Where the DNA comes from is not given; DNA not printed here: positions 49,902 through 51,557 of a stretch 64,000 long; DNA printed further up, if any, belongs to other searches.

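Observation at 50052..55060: Four-gene operon resembling a lipid-carrier-dependent periplasmic glycosylation system, with unusual parts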

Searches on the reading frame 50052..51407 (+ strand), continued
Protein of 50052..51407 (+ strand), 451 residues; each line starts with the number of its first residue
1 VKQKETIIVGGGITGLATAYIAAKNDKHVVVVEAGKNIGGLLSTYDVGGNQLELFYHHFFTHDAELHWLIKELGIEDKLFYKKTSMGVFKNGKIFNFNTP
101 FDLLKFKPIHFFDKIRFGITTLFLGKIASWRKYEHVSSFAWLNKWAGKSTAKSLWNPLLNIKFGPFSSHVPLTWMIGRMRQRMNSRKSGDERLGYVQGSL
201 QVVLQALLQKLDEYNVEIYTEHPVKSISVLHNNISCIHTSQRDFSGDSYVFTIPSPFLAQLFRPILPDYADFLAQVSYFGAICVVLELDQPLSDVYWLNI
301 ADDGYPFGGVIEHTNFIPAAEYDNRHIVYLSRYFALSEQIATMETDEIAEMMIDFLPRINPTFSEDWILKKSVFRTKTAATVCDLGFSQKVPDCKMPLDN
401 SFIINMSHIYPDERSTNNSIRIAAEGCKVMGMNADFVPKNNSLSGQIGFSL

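Call 44: search_protein_families(library=pfam, proteins=[L098:350-2161:+, L089:3954-5477:+, L095:11268-12713:+, L092:3556-5034:+, L121:4795-6690:+, L146:5857-7536:+, L118:2053-4296:+, L153:3546-5048:+, L164:9338-11233:+, L141:4961-6460:+], max_evalue=0.1)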
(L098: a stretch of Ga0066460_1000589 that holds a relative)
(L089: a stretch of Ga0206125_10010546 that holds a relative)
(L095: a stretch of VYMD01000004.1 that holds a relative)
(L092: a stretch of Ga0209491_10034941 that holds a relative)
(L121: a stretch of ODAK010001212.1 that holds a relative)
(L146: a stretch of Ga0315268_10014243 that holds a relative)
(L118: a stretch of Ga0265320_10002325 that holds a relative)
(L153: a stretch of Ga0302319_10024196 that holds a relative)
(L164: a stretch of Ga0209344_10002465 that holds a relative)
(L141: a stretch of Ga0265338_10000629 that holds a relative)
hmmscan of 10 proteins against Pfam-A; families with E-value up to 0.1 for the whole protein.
L098:350-2161:+ (603 aa): 0 families

L089:3954-5477:+ (507 aa): 0 families

L095:11268-12713:+ (481 aa): 0 families

L092:3556-5034:+ (492 aa): 0 families

L121:4795-6690:+ (631 aa): 0 families

L146:5857-7536:+ (559 aa): 0 families

L118:2053-4296:+ (747 aa): 1 family
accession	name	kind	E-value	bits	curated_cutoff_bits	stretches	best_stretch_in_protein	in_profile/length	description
PF09586.16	YfhO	-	0.00013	20.9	28.5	1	650-728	753-834/835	Bacterial membrane protein YfhO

L153:3546-5048:+ (500 aa): 0 families

L164:9338-11233:+ (631 aa): 1 family
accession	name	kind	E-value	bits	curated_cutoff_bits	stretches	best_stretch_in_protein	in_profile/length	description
PF13424.12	TPR_12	-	0.05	14.2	30.1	0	514-548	39-73/77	Tetratricopeptide repeat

L141:4961-6460:+ (499 aa): 0 families

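Call 54: predict_structure(alignment_id=A2)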
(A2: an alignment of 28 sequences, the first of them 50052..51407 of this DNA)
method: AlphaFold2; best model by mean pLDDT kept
length: 451 residues; sequences in the alignment: 28
mean_pLDDT: 88.9   pTM: 0.90
mean pLDDT of the five models: 88.9, 88.8, 88.1, 87.8, 87.5
residues with pLDDT >= 90: 279; 70-90: 140; 50-70: 27; < 50: 5
segments of 3 or more residues with pLDDT < 50: none
pLDDT, mean of each block of 10 residues (from residue 1): 83 95 97 93 88 74 77 92 89 89 88 90 90 92 92 89 87 86 62 82 95 98 97 97 97 91 96 89 96 94 91 93 96 91 96 97 97 90 83 92 71 69 92 89 73 47
secondary structure, 60 per line:
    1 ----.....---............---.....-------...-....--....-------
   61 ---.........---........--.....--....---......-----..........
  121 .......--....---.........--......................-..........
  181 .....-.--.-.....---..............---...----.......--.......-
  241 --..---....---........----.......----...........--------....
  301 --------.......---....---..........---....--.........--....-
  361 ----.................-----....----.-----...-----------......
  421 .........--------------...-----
elements in order: E5-9 H13-24 E28-32 E44-47 E50-53 H64-72 E79-83 E86-90 E93-96 H100-105 H111-127 H130-133 H138-145 H148-169 H172-185 E192-196 H200-213 E217-219 E224-230 E233-239 E248-251 H255-262 H267-273 E278-288 E297-300 E309-312 H319-322 E326-335 H339-342 H345-353 H356-359 E368-381 H387-390 E401-403 H415-429

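Call 56: fold_search(model_id=the predicted structure, library=pdb)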
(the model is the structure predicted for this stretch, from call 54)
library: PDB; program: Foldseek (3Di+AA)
matches with E <= 10: 1974; with E <= 0.001: 1128
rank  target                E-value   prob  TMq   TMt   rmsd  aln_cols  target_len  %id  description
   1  2ivd_B                2.3e-25  1.00  0.77  0.77   4.7       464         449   18  Structure of protoporphyrinogen oxidase from Myxococcus xanthus with acifluorfen (released 2006-10-17)
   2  2ive_B                2.9e-25  1.00  0.75  0.75   4.8       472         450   18  Structure of protoporphyrinogen oxidase from Myxococcus xanthus (released 2006-10-17)
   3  5mog_A                6.1e-25  1.00  0.80  0.78   3.6       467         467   18  Oryza sativa phytoene desaturase inhibited by norflurazon (released 2017-07-12)
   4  2ive_A                6.8e-25  1.00  0.76  0.76   4.6       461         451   18  Structure of protoporphyrinogen oxidase from Myxococcus xanthus (released 2006-10-17)
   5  5mog_E                1.1e-24  1.00  0.81  0.78   3.6       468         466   18  Oryza sativa phytoene desaturase inhibited by norflurazon (released 2017-07-12)
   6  2ivd_A                1.2e-24  1.00  0.76  0.76   4.5       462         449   18  Structure of protoporphyrinogen oxidase from Myxococcus xanthus with acifluorfen (released 2006-10-17)
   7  5mog_C                1.6e-24  1.00  0.80  0.77   3.7       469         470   18  Oryza sativa phytoene desaturase inhibited by norflurazon (released 2017-07-12)
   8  3lov                  1.6e-24  1.00  0.73  0.73   5.5       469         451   17  Crystal structure of Putative protoporphyrinogen oxidase (YP_001813199.1) from Exiguobacterium sp. 255-15 at 2.06 A reso (released 2010-02-23)
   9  5mog_B                3.6e-24  1.00  0.80  0.77   3.7       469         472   18  Oryza sativa phytoene desaturase inhibited by norflurazon (released 2017-07-12)
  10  9a78_B                8.8e-24  1.00  0.74  0.72   5.3       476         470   17  Integrative model of SYFB-CGOX by crosslinking MS and deep learning (released 2024-09-18)
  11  4ivm                  1.1e-23  1.00  0.73  0.71   5.1       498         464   16  Structure of human protoporphyrinogen IX oxidase(R59G) (released 2013-03-06)
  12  3nks                  2.1e-23  1.00  0.75  0.73   4.7       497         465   15  Structure of human protoporphyrinogen IX oxidase (released 2011-04-20)
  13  3i6d_A                1.2e-22  1.00  0.72  0.78   4.5       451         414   17  Crystal structure of PPO from bacillus subtilis with AF (released 2009-12-08)
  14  3i6d_B                1.8e-22  1.00  0.71  0.76   4.9       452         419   17  Crystal structure of PPO from bacillus subtilis with AF (released 2009-12-08)
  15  4ivo                  2.8e-22  1.00  0.75  0.73   4.8       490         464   16  Structure of human protoporphyrinogen IX oxidase(R59Q) (released 2013-03-06)
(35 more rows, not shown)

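Call 57: search_solved_structures(query=A2, max_evalue=0.001)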
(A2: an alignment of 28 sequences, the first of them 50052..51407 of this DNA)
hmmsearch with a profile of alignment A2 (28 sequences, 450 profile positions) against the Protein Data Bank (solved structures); distinct sequences matched with E-value up to 0.001: 82 (the best 60 are shown).
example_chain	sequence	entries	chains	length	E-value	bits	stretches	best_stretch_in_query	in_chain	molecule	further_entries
5mog_A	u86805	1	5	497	1.6e-16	63.6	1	6-379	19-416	Phytoene dehydrogenase, chloroplastic/chromoplastic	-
7eme_A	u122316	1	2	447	4.5e-13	52.3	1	3-81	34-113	NAD(P)/FAD-dependent oxidoreductase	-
3lov_A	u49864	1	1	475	3.4e-12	49.4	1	3-87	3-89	Protoporphyrinogen oxidase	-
2bxr_A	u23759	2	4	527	1.8e-10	43.7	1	5-283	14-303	AMINE OXIDASE [FLAVIN-CONTAINING] A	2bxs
2z5y_A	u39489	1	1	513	1.8e-10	43.7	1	6-283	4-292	Amine oxidase [flavin-containing] A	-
2z5x_A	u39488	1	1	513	2e-10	43.5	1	6-283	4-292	Amine oxidase [flavin-containing] A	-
4ivo_B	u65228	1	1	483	1.5e-09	40.7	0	197-284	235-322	Protoporphyrinogen oxidase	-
4ivm_B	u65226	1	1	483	1.5e-09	40.7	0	197-284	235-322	Protoporphyrinogen oxidase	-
2xfo_A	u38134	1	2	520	1.7e-09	40.5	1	2-262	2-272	Amine oxidase [flavin-containing] B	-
3nks_A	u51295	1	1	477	2e-09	40.3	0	197-284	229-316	Protoporphyrinogen oxidase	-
3i6d_A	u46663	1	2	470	2.3e-09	40.1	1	4-160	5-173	Protoporphyrinogen oxidase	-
3zyx_A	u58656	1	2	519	2.5e-09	39.9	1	3-262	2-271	AMINE OXIDASE [FLAVIN-CONTAINING] B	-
1gos_A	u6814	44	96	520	3.6e-09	39.4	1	2-262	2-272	MONOAMINE OXIDASE | AMINE OXIDASE [FLAVIN-CONTAINING] B | AMINE OXIDASE (FLAVIN-CONTAINING) B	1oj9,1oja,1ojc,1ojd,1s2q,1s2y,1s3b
2c76_A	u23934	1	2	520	3.6e-09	39.4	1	2-262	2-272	AMINE OXIDASE (FLAVIN-CONTAINING) B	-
2c75_A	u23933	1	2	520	3.6e-09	39.4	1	2-262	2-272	AMINE OXIDASE (FLAVIN-CONTAINING) B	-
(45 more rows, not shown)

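Call 65: search_protein_families(library=pfam, alignment_id=A4, max_evalue=0.001)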
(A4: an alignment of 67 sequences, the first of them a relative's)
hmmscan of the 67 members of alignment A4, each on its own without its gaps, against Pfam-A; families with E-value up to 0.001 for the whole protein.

A. member 1, L087:10318-11139:+ (273 aa): 8 families
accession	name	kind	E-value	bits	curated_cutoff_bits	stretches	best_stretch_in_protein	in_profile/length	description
PF08241.18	Methyltransf_11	-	6e-15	56.1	21.2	1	70-147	3-95/95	Methyltransferase domain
PF13489.12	Methyltransf_23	-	7.2e-11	42.5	27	1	46-164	5-133/164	Methyltransferase domain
PF13847.12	Methyltransf_31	-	1.4e-09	38.3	27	1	100-159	60-118/145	Methyltransferase domain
PF13649.12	Methyltransf_25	-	2e-09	38.4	27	1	100-143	52-97/97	Methyltransferase domain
PF08242.18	Methyltransf_12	-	2.9e-08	34.8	30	1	97-145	44-98/98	Methyltransferase domain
PF01209.24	Ubie_methyltran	-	1.1e-05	25.3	20.1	1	93-207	99-206/233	ubiE/COQ5 methyltransferase family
PF05148.21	Methyltransf_8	-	3e-05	24.5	27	1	68-168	77-178/219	Hypothetical methyltransferase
PF20922.3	Anamorsin_N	-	0.00057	20.1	27.1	1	106-150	45-90/163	Anamorsin, N-terminal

B. families by the number of members that match (of 67 scanned): 76 families (the first 25 are shown)
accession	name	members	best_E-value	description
PF08241.18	Methyltransf_11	7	3.5e-15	Methyltransferase domain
PF13649.12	Methyltransf_25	6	1e-10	Methyltransferase domain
PF04138.20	GtrA_DPMS_TM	5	1e-21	GtrA/DPMS, transmembrane domain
PF13847.12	Methyltransf_31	5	1.3e-09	Methyltransferase domain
PF08242.18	Methyltransf_12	5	1.8e-08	Methyltransferase domain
PF00487.30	FA_desaturase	4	9e-38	Fatty acid desaturase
PF00132.30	Hexapep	3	2.4e-16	Bacterial transferase hexapeptide (six repeats)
PF13489.12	Methyltransf_23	3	7.3e-12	Methyltransferase domain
PF00041.27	fn3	3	1.2e-09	Fibronectin type III domain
PF05148.21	Methyltransf_8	3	1.8e-05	Hypothetical methyltransferase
PF01370.27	Epimerase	2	1.8e-43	NAD dependent epimerase/dehydratase family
PF13439.12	Glyco_transf_4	2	3.3e-17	Glycosyltransferase Family 4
PF14602.12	Hexapep_2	2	8.6e-14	Hexapeptide repeat of succinyl-transferase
PF13579.12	Glyco_trans_4_4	2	8.4e-12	Glycosyl transferase 4-like domain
PF04321.23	RmlD_sub_bind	2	1e-06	RmlD substrate binding domain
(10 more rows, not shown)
